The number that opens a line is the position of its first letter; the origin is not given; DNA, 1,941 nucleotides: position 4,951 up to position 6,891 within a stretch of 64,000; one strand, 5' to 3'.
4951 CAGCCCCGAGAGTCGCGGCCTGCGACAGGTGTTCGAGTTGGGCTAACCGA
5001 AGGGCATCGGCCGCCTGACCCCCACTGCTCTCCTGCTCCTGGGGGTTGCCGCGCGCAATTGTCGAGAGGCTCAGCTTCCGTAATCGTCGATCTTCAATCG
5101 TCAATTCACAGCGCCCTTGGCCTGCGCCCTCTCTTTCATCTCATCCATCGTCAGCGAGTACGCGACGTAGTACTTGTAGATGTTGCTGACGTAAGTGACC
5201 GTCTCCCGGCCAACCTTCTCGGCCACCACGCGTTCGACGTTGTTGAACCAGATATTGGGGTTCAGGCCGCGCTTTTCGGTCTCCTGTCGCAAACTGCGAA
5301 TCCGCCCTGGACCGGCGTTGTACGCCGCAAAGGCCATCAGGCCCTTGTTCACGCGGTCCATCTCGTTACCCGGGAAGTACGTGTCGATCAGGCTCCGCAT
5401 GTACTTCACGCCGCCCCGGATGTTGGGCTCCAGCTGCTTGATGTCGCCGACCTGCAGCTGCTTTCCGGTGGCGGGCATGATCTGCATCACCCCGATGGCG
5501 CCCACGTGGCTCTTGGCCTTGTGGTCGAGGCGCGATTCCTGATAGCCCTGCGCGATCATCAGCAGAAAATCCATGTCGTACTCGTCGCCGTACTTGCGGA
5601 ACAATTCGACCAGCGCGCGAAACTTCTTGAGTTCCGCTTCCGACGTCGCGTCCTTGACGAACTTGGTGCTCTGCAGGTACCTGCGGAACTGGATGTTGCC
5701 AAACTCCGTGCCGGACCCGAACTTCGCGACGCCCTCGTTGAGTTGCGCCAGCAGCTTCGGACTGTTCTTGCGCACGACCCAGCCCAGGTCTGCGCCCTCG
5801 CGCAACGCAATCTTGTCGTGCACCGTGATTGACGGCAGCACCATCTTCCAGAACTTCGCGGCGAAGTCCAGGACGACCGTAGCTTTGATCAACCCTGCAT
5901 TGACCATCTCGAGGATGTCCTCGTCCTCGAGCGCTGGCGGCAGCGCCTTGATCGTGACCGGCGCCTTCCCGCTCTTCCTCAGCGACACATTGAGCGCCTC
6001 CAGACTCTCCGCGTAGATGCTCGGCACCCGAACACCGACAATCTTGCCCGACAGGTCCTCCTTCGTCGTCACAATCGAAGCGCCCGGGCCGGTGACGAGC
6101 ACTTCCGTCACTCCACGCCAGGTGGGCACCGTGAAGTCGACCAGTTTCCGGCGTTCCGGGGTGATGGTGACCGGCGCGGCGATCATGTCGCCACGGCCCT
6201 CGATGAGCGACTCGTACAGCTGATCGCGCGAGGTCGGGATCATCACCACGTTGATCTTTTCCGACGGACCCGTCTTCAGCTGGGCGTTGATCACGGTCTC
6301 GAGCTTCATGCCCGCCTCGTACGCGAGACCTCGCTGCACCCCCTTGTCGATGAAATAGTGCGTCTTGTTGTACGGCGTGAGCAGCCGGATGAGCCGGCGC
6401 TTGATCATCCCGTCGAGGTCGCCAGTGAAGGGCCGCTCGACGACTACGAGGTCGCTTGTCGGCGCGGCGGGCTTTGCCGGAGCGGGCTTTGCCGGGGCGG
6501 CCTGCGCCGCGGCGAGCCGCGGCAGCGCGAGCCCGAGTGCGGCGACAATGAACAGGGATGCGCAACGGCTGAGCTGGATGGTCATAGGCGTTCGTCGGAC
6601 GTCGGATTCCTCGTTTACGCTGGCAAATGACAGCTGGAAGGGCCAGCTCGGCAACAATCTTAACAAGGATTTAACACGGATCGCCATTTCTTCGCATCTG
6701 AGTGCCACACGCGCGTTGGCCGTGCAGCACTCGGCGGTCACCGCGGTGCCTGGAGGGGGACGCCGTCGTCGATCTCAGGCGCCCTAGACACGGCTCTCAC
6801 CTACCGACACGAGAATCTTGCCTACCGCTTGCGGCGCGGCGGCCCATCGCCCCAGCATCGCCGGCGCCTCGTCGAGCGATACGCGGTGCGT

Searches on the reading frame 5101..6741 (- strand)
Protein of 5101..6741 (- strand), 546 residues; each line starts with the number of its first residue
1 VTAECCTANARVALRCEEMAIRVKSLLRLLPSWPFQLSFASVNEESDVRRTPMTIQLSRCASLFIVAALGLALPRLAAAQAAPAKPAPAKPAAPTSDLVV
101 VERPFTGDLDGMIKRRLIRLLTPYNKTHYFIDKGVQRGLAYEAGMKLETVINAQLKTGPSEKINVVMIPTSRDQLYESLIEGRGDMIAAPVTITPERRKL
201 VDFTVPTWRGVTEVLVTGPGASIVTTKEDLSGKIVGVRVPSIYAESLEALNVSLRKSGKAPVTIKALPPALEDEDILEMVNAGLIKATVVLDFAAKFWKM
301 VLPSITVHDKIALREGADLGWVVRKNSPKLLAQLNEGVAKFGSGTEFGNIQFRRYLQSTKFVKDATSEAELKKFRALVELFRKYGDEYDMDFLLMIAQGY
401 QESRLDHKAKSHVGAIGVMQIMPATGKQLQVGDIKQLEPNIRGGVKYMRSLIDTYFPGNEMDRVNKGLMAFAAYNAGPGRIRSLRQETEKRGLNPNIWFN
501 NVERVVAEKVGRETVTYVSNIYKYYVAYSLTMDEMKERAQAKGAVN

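Call 27: search_protein_families(library=pfam, proteins=[window:5101-6741:-], max_evalue=0.00001)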
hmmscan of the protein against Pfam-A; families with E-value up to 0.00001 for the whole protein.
window:5101-6741:- (546 aa): 2 families
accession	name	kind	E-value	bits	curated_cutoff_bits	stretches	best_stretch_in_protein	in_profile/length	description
PF01464.25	SLT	-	9.3e-17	61.1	21.3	1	382-491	4-111/117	Transglycosylase SLT domain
PF00497.25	SBP_bac_3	-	1.4e-13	51.2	26.4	1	158-343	37-118/132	Bacterial extracellular solute-binding proteins, family 3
